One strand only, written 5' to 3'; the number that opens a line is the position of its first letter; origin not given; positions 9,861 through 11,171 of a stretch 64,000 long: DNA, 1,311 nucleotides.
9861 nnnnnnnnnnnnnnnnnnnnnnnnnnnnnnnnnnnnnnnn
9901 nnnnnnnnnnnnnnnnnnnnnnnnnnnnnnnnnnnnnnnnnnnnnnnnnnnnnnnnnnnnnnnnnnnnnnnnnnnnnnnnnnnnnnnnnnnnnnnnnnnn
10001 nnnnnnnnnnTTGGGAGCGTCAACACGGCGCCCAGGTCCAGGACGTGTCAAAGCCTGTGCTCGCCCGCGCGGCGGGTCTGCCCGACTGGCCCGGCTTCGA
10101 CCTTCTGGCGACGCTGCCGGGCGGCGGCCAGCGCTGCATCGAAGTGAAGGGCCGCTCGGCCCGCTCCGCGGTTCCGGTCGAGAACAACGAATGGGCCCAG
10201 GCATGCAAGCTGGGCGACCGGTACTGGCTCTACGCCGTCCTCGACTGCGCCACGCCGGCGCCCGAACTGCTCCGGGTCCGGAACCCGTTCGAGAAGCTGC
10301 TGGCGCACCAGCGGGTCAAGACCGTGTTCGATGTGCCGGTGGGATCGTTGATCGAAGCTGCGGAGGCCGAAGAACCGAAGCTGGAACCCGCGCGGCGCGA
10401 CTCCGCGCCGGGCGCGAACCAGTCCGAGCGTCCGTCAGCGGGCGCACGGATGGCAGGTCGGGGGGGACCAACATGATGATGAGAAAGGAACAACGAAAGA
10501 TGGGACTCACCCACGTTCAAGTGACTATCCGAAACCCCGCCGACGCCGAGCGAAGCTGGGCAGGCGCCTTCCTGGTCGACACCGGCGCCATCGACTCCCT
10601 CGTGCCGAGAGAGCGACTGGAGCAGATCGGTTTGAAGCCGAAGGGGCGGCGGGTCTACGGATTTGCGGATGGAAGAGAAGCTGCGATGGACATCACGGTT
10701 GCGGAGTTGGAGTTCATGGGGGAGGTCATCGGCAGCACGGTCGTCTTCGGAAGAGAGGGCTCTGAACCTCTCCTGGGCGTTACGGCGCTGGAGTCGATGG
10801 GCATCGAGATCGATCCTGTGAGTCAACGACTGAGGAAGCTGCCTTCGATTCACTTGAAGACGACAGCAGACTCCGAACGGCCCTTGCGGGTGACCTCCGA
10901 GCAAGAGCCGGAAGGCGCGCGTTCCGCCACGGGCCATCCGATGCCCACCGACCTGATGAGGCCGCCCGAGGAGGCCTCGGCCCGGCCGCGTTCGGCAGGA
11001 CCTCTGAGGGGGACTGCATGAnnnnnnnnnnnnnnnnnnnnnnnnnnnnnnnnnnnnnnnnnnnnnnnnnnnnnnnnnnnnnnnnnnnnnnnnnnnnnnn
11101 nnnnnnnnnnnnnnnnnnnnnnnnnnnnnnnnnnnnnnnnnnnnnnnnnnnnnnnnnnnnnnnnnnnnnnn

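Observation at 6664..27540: Composite defense island: a DUF499/DUF1156/SNF2-DUF3883 BREX-related module split by two nested cargo cassettes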

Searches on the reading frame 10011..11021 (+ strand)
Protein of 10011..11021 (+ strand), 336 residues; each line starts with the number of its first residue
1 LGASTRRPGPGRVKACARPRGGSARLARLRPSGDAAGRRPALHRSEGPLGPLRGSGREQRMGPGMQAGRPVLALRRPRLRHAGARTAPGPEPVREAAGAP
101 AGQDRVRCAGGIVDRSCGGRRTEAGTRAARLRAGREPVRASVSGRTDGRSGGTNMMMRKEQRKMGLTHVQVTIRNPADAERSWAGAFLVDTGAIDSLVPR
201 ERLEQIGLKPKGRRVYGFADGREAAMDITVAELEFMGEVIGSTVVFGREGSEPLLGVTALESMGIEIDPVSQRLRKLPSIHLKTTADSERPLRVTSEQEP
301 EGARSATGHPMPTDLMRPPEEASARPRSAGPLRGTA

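Call 6: search_protein_families(library=pfam, proteins=[window:10011-11021:+], max_evalue=0.01)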
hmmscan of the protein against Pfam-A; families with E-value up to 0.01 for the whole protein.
window:10011-11021:+ (336 aa): 2 families
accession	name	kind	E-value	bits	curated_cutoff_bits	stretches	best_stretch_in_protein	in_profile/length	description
PF13975.11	gag-asp_proteas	-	8.6e-07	29.9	28.2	1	186-261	11-91/92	gag-polyprotein putative aspartyl protease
PF13650.11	Asp_protease_2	-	8.2e-06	26.9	24.3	1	186-257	11-88/90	Aspartyl protease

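Call 9: search_protein_families(library=padloc, proteins=[window:10011-11021:+], max_evalue=0.01)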
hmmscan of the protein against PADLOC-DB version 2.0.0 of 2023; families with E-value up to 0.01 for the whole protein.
window:10011-11021:+ (336 aa): 0 families

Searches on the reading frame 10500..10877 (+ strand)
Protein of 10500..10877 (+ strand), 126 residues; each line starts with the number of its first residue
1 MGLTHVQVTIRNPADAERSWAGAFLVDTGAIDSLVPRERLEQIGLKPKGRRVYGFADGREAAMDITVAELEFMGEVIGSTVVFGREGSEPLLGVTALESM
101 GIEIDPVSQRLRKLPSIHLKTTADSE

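Call 51: find_homologous_proteins(query=window:10500-10877:+, max_evalue=0.00001)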
Query seq(126 aa) (126 aa): 4381 proteins with E <= 0.00001 among 4408 candidates; the best 120 are listed.
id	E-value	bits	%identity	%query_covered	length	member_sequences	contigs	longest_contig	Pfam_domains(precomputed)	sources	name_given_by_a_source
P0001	1.3e-73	263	99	100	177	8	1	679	PF13650.12,PF13975.12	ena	-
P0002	3.9e-70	251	96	97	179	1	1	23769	PF13650.12,PF13975.12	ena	-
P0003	4.6e-70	251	95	97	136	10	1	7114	PF13650.12,PF13975.12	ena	-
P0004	5.3e-70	251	93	100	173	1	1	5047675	PF13650.12,PF13975.12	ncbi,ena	-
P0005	5.5e-68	245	93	97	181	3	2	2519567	PF13650.12,PF13975.12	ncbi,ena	-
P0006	1.1e-61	224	85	97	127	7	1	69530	PF13975.12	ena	-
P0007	9.7e-58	211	82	97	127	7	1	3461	PF13975.12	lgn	-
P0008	4.7e-57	209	82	95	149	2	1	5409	PF13650.12,PF13975.12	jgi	jgi:clan AA aspartic protease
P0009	1.0e-56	208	81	97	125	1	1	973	PF13975.12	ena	-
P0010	3.4e-56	206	77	98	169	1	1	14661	PF13650.12,PF13975.12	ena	-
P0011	3.8e-56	206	78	98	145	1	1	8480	PF13650.12,PF13975.12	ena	-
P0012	4.7e-56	206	79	95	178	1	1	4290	PF13650.12,PF13975.12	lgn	-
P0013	7.7e-56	205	75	99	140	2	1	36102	PF13650.12,PF13975.12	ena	-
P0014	2.5e-55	204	74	98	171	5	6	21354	PF13650.12,PF13975.12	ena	-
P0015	3.2e-55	203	79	95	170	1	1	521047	PF13975.12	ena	-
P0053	5.5e-50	186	69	96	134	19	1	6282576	PF13650.12,PF13975.12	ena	-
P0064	1.9e-49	185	71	95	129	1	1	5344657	PF13650.12,PF13975.12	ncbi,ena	-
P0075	2.9e-49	184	69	96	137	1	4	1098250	PF13650.12,PF13975.12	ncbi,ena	-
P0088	6.2e-49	183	67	98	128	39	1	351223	PF13650.12,PF13975.12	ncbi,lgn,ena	-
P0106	1.2e-48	182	68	96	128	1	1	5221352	PF13650.12,PF13975.12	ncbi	-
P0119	1.9e-48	182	67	98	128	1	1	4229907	PF13650.12,PF13975.12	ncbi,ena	-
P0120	2.0e-48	181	64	98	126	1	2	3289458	PF13650.12,PF13975.12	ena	-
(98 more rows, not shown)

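Call 52: find_encoding_contigs(protein=P0053, flank=7000, max_places=2)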
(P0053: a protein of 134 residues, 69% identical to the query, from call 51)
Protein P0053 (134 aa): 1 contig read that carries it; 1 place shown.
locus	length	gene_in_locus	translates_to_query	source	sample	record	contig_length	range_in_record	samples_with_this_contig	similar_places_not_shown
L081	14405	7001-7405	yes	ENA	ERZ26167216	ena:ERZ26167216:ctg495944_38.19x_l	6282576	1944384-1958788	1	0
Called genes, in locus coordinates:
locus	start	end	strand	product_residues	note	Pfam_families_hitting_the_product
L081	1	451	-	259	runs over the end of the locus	PF03746:LamB_YcsF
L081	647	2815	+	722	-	PF20656:MS_N, PF20658:MSG_insertion, PF01274:MS_TIM-barrel, PF20659:MS_C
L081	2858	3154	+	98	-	PF15970:HicB-like_2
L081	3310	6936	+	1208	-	PF01381:HTH_3, PF13560:HTH_31 (weak), PF00176:SNF2-rel_dom (weak), PF04851:ResIII (weak), PF00271:Helicase_C, PF13020:NOV_C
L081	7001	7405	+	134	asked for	PF13650:Asp_protease_2 (weak), PF13975:gag-asp_proteas (weak)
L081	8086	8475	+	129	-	-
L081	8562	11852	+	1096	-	PF06634:DUF1156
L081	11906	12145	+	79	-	-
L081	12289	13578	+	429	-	PF02463:SMC_N, PF13175:AAA_15 (weak), PF13304:AAA_21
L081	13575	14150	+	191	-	-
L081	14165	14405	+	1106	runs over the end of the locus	-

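Call 53: find_encoding_contigs(protein=P0088, flank=7000, max_places=2)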
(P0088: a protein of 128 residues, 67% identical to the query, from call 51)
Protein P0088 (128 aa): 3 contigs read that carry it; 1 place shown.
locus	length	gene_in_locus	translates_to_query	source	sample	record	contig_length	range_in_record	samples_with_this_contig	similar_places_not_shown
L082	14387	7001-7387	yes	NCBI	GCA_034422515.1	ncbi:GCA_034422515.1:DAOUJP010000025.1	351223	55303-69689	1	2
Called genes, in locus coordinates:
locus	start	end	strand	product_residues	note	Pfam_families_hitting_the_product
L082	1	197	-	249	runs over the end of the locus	PF01073:3Beta_HSD, PF01370:Epimerase, PF02719:Polysacc_synt_2, PF04321:RmlD_sub_bind (weak), PF13460:NAD_binding_10, PF16363:GDP_Man_Dehyd, PF07993:NAD_binding_4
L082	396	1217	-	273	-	PF05685:Uma2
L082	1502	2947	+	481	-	PF01523:PmbA_TldD_1st, PF19290:PmbA_TldD_2nd, PF19289:PmbA_TldD_3rd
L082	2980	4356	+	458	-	PF01523:PmbA_TldD_1st, PF19290:PmbA_TldD_2nd, PF19289:PmbA_TldD_3rd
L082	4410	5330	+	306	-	PF00005:ABC_tran, PF13304:AAA_21 (weak)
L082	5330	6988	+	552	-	PF01061:ABC2_membrane (weak), PF12679:ABC2_membrane_2, PF12698:ABC2_membrane_3 (weak), PF01061:ABC2_membrane (weak), PF12679:ABC2_membrane_2, PF10920:DUF2705 (weak), PF12730:ABC2_membrane_4, PF12698:ABC2_membrane_3, +1 more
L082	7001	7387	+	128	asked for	PF13650:Asp_protease_2 (weak), PF13975:gag-asp_proteas (weak)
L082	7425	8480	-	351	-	PF08240:ADH_N (weak), PF00107:ADH_zinc_N, PF13602:ADH_zinc_N_2 (weak)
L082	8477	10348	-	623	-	PF02730:AFOR_N, PF01314:AFOR_C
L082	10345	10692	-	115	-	-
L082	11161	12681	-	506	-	PF13175:AAA_15, PF13304:AAA_21 (weak)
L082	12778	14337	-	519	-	PF01555:N6_N4_Mtase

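Call 54: find_encoding_contigs(protein=P0120, flank=7000, max_places=2)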
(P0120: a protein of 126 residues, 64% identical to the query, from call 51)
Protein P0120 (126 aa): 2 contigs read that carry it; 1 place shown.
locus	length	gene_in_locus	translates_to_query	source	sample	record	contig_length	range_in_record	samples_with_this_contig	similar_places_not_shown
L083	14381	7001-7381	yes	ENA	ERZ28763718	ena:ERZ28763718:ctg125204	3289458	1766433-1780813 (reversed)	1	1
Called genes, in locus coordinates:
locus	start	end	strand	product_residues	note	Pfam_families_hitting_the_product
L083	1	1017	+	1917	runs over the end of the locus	PF00005:ABC_tran (faint), PF00931:NB-ARC (faint), PF01443:Viral_helicase1 (faint), PF01583:APS_kinase (faint), PF17760:UvrA_inter, PF17755:UvrA_DNA-bind, PF17760:UvrA_inter, PF17755:UvrA_DNA-bind, +19 more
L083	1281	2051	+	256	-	PF00121:TIM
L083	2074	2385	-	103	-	PF05930:Phage_AlpA (faint), PF12728:HTH_17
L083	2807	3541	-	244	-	-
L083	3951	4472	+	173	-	-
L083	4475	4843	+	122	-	PF05942:PaREP1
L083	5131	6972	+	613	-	PF01381:HTH_3, PF13560:HTH_31 (weak), PF12161:HsdM_N, PF02384:N6_Mtase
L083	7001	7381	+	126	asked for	PF13650:Asp_protease_2 (faint), PF13975:gag-asp_proteas (weak)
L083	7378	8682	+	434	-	PF01420:Methylase_S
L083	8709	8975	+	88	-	PF01527:HTH_Tnp_1, PF13384:HTH_23 (weak)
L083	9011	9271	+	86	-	PF13276:HTH_21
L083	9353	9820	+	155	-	PF00665:rve, PF13683:rve_3, PF13333:rve_2 (weak)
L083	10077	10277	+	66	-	-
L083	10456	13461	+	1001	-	PF04313:HSDR_N, PF04851:ResIII, PF00270:DEAD (weak), PF18766:SWI2_SNF2, PF22679:T1R_D3-like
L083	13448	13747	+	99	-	PF01863:YgjP-like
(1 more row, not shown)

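Call 55: find_encoding_contigs(protein=P0064, flank=6000, max_places=1)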
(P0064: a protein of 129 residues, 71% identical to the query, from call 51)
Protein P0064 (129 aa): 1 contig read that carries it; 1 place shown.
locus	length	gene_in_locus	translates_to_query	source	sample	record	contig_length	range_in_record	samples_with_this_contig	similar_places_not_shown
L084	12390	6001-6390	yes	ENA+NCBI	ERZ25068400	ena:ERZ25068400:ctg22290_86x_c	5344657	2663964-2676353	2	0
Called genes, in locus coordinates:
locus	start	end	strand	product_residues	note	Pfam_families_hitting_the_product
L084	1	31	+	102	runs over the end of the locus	PF01527:HTH_Tnp_1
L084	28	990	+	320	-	PF13276:HTH_21, PF00665:rve, PF13683:rve_3, PF13333:rve_2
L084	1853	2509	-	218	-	-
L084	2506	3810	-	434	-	PF13476:AAA_23 (faint), PF13304:AAA_21, PF13175:AAA_15 (weak)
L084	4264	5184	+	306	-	PF25199:nSTAND_NTPase5 (faint), PF00005:ABC_tran, PF13304:AAA_21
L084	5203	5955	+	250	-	PF01061:ABC2_membrane, PF12698:ABC2_membrane_3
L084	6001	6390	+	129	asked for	PF13650:Asp_protease_2 (weak), PF13975:gag-asp_proteas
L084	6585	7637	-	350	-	-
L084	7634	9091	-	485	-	PF01011:PQQ (faint), PF13360:PQQ_2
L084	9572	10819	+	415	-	-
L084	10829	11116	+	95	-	-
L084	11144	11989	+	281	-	-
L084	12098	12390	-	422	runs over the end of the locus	PF00696:AA_kinase, PF01842:ACT, PF22468:ACT_9 (weak), PF13840:ACT_7, PF22468:ACT_9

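Call 56: find_encoding_contigs(protein=P0106, flank=6000, max_places=1)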
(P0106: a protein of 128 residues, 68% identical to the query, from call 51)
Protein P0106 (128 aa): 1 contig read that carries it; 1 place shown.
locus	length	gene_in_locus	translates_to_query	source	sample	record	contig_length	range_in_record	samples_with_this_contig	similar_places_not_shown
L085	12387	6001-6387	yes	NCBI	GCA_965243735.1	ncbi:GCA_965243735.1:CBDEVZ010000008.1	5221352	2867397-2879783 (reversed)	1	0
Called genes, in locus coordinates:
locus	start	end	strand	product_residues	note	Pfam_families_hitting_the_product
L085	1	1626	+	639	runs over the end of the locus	PF02518:HATPase_c, PF13589:HATPase_c_3, PF01119:DNA_mis_repair, PF08676:MutL_C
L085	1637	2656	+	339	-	PF01207:Dus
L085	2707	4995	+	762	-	PF01841:Transglut_core, PF14402:7TM_transglut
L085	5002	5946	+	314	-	PF14397:ATPgrasp_ST, PF02955:GSH-S_ATP (faint), PF08443:RimK (weak)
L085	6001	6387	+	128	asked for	PF13650:Asp_protease_2 (weak), PF13975:gag-asp_proteas (weak)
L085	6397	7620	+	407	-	PF02463:SMC_N, PF13175:AAA_15, PF13476:AAA_23 (weak), PF13304:AAA_21, PF13175:AAA_15 (weak)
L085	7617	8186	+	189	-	-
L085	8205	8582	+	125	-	PF00903:Glyoxalase (weak)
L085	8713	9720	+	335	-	PF02445:NadA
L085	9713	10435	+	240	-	PF00293:NUDIX, PF19368:WHD_AraR, PF21906:WHD_NrtR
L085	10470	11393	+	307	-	PF03372:Exo_endo_phos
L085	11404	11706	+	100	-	PF13798:PCYCGC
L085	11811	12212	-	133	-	PF00903:Glyoxalase, PF12681:Glyoxalase_2, PF18029:Glyoxalase_6, PF22677:Ble-like_N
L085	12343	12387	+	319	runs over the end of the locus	PF02900:LigB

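Call 57: find_encoding_contigs(protein=P0119, flank=6000, max_places=1)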
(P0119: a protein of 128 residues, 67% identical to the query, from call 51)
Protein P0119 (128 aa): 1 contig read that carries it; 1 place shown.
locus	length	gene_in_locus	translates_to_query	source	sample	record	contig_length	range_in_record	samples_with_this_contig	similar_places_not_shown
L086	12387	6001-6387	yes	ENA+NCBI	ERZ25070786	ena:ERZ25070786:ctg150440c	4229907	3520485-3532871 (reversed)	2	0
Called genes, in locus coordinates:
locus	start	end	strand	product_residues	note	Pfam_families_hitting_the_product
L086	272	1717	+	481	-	PF01523:PmbA_TldD_1st, PF19290:PmbA_TldD_2nd, PF19289:PmbA_TldD_3rd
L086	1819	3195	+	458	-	PF01523:PmbA_TldD_1st, PF19290:PmbA_TldD_2nd, PF19289:PmbA_TldD_3rd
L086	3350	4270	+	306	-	PF00005:ABC_tran, PF13304:AAA_21 (weak)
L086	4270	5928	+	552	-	PF01061:ABC2_membrane (weak), PF12679:ABC2_membrane_2, PF10920:DUF2705, PF12698:ABC2_membrane_3 (weak), PF01061:ABC2_membrane, PF12679:ABC2_membrane_2, PF10920:DUF2705 (weak), PF12698:ABC2_membrane_3, +2 more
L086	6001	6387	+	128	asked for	PF13650:Asp_protease_2 (weak), PF13975:gag-asp_proteas (weak)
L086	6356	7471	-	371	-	PF08240:ADH_N, PF00107:ADH_zinc_N, PF13602:ADH_zinc_N_2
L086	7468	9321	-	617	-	PF02730:AFOR_N, PF01314:AFOR_C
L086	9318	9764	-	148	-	-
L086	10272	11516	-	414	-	PF13304:AAA_21, PF13175:AAA_15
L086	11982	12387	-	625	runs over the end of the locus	PF01555:N6_N4_Mtase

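Call 58: find_encoding_contigs(protein=P0075, flank=6000, max_places=1)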
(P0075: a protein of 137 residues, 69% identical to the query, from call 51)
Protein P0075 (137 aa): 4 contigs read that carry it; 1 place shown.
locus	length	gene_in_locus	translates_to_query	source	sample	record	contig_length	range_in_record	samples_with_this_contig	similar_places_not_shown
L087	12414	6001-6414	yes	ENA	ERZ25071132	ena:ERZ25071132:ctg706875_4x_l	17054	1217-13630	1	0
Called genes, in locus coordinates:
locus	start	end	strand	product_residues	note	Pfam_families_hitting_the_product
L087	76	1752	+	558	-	PF02776:TPP_enzyme_N, PF00205:TPP_enzyme_M, PF02775:TPP_enzyme_C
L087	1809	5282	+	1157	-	PF00176:SNF2-rel_dom, PF00270:DEAD (weak), PF04851:ResIII, PF00271:Helicase_C, PF13020:NOV_C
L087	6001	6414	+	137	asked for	PF13650:Asp_protease_2 (weak), PF13975:gag-asp_proteas (weak)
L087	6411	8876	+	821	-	PF01294:Ribosomal_L13e (weak)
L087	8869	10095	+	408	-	PF03235:GmrSD_N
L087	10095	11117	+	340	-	PF13175:AAA_15, PF13476:AAA_23 (weak)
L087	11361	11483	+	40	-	-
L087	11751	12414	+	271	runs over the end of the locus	PF13304:AAA_21 (weak)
